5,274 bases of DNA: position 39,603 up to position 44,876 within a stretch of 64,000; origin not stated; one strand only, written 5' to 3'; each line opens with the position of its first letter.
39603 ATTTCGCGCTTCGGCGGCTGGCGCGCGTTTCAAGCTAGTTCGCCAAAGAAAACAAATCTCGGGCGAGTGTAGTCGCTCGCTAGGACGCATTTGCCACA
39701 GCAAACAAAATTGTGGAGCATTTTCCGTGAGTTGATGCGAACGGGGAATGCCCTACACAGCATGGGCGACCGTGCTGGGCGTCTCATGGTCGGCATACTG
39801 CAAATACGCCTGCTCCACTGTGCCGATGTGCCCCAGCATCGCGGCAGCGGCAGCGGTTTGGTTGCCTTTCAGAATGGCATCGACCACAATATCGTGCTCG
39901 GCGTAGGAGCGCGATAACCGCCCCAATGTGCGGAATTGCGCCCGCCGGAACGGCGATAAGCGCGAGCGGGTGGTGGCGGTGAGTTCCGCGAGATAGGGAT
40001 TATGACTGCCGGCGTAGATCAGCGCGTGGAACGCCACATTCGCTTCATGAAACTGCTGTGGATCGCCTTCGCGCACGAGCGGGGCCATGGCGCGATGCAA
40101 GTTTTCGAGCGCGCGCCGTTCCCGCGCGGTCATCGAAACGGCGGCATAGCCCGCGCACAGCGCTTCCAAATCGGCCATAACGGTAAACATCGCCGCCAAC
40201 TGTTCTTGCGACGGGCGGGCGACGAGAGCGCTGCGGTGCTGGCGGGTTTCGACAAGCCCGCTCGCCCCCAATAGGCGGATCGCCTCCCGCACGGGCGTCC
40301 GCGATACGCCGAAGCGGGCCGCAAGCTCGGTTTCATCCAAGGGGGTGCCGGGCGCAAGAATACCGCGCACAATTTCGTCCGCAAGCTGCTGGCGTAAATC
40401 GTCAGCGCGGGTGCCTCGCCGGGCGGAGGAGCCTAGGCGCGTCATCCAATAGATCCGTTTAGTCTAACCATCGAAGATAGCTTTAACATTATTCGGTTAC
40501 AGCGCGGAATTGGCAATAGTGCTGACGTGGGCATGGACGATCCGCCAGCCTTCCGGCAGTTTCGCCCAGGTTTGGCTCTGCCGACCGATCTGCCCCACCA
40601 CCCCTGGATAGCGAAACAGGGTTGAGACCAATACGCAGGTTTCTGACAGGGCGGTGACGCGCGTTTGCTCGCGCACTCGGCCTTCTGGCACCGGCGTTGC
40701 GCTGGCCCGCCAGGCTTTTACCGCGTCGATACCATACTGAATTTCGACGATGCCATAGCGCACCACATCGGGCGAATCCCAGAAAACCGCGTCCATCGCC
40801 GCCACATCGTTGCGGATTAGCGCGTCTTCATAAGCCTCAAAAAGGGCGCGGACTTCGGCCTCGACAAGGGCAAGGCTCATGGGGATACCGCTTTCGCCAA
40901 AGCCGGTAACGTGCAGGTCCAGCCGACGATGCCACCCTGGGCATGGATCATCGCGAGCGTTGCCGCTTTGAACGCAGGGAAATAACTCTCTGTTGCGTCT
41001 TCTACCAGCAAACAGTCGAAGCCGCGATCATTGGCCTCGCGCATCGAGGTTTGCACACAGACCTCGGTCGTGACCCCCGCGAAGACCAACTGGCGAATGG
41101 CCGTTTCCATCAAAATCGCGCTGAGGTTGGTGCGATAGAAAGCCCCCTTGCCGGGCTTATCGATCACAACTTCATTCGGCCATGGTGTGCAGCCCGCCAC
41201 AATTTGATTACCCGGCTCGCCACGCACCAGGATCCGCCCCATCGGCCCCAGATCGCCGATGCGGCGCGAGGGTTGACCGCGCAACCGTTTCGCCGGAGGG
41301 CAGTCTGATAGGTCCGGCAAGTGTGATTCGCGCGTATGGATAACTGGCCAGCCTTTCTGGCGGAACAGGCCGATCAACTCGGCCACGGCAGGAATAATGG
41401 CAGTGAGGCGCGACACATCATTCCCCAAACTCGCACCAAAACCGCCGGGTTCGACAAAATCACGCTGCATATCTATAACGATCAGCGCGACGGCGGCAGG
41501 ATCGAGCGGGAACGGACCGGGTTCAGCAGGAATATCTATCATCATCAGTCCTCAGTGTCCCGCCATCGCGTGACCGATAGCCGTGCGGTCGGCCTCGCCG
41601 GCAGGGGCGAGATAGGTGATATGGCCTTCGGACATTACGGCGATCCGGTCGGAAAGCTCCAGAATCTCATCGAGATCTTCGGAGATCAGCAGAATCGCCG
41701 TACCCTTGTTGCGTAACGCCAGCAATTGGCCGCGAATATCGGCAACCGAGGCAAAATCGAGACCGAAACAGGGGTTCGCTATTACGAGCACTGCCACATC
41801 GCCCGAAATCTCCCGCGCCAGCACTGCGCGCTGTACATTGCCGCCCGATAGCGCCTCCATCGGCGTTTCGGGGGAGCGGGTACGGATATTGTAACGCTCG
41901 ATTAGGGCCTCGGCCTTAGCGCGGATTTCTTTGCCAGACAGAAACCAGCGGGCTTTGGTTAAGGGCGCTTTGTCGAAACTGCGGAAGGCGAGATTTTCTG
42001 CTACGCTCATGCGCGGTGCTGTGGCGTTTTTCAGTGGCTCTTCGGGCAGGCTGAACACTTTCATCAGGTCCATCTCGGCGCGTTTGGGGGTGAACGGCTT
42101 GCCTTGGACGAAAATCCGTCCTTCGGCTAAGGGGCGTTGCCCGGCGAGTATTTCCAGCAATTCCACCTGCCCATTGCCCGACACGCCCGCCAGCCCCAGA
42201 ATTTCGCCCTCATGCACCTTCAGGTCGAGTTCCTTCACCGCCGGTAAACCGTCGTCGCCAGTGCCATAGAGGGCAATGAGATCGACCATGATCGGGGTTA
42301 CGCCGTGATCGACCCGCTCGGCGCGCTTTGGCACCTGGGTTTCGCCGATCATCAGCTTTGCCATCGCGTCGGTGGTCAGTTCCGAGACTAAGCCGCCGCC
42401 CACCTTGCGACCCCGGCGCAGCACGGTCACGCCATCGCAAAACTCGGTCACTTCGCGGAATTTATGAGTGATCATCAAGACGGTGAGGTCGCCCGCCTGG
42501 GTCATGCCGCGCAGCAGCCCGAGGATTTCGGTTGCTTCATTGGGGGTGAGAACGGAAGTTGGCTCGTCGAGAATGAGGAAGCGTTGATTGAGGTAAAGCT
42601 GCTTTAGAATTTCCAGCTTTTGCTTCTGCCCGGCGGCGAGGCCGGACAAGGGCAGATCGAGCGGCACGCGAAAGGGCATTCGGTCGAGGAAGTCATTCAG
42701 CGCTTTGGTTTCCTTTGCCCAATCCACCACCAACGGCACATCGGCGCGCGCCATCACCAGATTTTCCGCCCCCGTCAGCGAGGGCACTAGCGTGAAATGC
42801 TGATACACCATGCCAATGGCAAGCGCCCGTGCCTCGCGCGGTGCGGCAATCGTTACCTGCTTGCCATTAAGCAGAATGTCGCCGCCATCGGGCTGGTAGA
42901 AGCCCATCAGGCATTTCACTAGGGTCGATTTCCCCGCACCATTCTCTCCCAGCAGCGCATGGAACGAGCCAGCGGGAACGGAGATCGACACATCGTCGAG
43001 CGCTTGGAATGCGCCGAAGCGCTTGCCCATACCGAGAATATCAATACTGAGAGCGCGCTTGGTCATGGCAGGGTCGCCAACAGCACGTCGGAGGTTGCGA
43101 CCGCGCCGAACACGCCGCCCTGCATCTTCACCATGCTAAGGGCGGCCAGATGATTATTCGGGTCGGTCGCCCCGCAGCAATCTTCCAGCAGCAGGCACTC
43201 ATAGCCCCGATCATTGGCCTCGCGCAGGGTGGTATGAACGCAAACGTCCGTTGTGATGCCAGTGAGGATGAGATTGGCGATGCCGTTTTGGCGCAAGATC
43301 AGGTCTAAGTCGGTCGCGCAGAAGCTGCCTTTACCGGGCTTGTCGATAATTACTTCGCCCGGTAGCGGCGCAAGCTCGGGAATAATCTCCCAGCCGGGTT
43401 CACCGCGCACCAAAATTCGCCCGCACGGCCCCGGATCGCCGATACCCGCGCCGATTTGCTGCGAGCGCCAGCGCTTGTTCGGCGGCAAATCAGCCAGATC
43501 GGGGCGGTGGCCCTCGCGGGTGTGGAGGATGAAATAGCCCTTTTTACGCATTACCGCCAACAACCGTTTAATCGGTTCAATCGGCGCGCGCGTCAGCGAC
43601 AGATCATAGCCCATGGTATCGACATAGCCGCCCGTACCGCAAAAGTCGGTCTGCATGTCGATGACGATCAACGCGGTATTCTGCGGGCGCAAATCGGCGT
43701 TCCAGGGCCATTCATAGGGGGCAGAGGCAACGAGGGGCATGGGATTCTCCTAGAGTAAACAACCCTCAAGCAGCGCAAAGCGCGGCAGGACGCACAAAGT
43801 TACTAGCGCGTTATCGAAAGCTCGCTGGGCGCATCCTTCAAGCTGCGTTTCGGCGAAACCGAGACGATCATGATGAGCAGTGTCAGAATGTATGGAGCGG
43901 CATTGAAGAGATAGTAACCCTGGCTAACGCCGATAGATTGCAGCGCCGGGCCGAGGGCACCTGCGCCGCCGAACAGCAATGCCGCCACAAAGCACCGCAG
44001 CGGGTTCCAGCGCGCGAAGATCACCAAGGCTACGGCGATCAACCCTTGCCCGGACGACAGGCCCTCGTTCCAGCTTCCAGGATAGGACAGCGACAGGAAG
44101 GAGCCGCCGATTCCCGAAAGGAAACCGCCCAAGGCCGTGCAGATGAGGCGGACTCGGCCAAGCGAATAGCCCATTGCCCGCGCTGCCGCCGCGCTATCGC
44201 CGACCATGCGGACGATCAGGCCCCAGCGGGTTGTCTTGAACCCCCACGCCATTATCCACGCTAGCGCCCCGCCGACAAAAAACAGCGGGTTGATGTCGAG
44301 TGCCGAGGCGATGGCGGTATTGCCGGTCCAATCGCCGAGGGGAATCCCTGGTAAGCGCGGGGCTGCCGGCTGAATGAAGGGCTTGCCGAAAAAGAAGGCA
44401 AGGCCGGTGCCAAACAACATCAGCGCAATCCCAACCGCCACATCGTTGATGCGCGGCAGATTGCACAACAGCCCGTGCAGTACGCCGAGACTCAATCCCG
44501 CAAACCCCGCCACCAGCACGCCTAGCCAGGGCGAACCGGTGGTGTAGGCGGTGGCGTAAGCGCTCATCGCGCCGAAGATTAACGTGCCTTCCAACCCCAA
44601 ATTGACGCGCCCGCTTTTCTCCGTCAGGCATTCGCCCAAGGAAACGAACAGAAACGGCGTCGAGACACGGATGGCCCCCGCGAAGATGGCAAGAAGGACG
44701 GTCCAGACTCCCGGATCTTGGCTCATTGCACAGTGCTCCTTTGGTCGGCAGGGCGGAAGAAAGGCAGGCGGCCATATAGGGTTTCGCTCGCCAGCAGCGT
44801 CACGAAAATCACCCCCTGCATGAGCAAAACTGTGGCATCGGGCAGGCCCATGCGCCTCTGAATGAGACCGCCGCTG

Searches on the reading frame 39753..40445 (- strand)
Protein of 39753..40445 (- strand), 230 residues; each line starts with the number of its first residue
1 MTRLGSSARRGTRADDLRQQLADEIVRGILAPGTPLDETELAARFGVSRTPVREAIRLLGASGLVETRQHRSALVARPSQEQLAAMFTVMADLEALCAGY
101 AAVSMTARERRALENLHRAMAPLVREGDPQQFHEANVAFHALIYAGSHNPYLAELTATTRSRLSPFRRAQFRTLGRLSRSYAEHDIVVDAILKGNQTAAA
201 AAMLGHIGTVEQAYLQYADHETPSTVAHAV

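Call 23: search_protein_families(library=pfam, proteins=[window:39753-40445:-], max_evalue=0.001)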
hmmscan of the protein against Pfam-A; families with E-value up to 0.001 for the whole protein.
window:39753-40445:- (230 aa): 2 families
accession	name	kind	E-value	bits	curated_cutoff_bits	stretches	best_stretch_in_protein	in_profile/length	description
PF07729.17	FCD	-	3.5e-27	95.7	24.3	1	86-208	2-124/125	FCD domain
PF00392.27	GntR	-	3.1e-17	62.4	27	1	15-75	3-64/64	Bacterial regulatory proteins, gntR family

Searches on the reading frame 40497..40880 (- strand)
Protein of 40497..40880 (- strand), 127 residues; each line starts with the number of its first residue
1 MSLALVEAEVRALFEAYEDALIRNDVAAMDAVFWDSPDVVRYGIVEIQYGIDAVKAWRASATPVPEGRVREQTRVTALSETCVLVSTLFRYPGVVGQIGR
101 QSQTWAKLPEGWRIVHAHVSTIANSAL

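Call 66: search_protein_families(library=pfam, proteins=[window:40497-40880:-], max_evalue=0.0001)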
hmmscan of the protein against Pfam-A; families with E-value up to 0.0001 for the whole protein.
window:40497-40880:- (127 aa): 3 families
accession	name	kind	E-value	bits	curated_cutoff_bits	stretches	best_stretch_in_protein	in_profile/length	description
PF11533.15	AtzH-like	-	2.7e-38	131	27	1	6-123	8-124/126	AtzH-like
PF14534.12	DUF4440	-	9.9e-08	32.8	25.2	1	10-114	1-107/107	Domain of unknown function (DUF4440)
PF13474.12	SnoaL_3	-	2.8e-07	31.3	22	1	10-122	1-119/121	SnoaL-like domain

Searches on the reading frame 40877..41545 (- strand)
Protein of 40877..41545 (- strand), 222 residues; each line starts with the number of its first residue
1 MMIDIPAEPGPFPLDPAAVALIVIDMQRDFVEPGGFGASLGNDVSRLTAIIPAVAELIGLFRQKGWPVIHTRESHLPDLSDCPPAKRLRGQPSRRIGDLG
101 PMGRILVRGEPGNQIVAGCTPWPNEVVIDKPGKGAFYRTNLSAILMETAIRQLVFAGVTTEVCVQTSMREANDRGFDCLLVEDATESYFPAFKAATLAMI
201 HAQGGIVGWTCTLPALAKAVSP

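Call 66: search_protein_families(library=pfam, proteins=[window:40877-41545:-], max_evalue=0.0001)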
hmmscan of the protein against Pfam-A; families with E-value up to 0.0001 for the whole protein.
window:40877-41545:- (222 aa): 1 family
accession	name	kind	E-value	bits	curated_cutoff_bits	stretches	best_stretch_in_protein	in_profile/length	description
PF00857.26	Isochorismatase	-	9.5e-41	140.2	27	1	20-207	2-170/175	Isochorismatase domain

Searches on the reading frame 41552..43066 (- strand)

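Call 66: search_protein_families(library=pfam, proteins=[window:41552-43066:-], max_evalue=0.0001)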
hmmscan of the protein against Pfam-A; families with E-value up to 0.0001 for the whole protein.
window:41552-43066:- (504 aa): 2 families
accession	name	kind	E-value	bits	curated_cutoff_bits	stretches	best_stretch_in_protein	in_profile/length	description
PF00005.33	ABC_tran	-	2e-47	161.7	25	2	23-171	1-137/137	ABC transporter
PF13304.12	AAA_21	-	1.3e-06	29.2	27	0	35-70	1-53/304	AAA domain, putative AbiEii toxin, Type IV TA system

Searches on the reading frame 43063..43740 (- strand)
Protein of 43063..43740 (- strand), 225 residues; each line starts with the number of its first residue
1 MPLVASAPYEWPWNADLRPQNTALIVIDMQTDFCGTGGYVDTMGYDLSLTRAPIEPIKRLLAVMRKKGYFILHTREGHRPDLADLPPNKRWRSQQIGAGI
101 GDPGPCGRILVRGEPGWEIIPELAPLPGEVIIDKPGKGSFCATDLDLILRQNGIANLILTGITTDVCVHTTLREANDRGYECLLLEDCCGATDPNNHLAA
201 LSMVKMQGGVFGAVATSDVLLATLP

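Call 66: search_protein_families(library=pfam, proteins=[window:43063-43740:-], max_evalue=0.0001)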
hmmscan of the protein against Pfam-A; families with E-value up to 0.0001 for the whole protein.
window:43063-43740:- (225 aa): 1 family
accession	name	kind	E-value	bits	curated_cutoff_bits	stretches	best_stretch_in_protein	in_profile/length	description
PF00857.26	Isochorismatase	-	2.7e-44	151.7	27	1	22-210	1-169/175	Isochorismatase domain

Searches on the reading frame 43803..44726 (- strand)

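Call 66: search_protein_families(library=pfam, proteins=[window:43803-44726:-], max_evalue=0.0001)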
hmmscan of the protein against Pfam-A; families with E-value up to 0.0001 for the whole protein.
window:43803-44726:- (307 aa): 1 family
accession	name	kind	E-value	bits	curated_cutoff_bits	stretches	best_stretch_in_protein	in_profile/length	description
PF02653.21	BPD_transp_2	-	3.4e-32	112.1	26.8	1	17-289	4-268/269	Branched-chain amino acid transport system / permease component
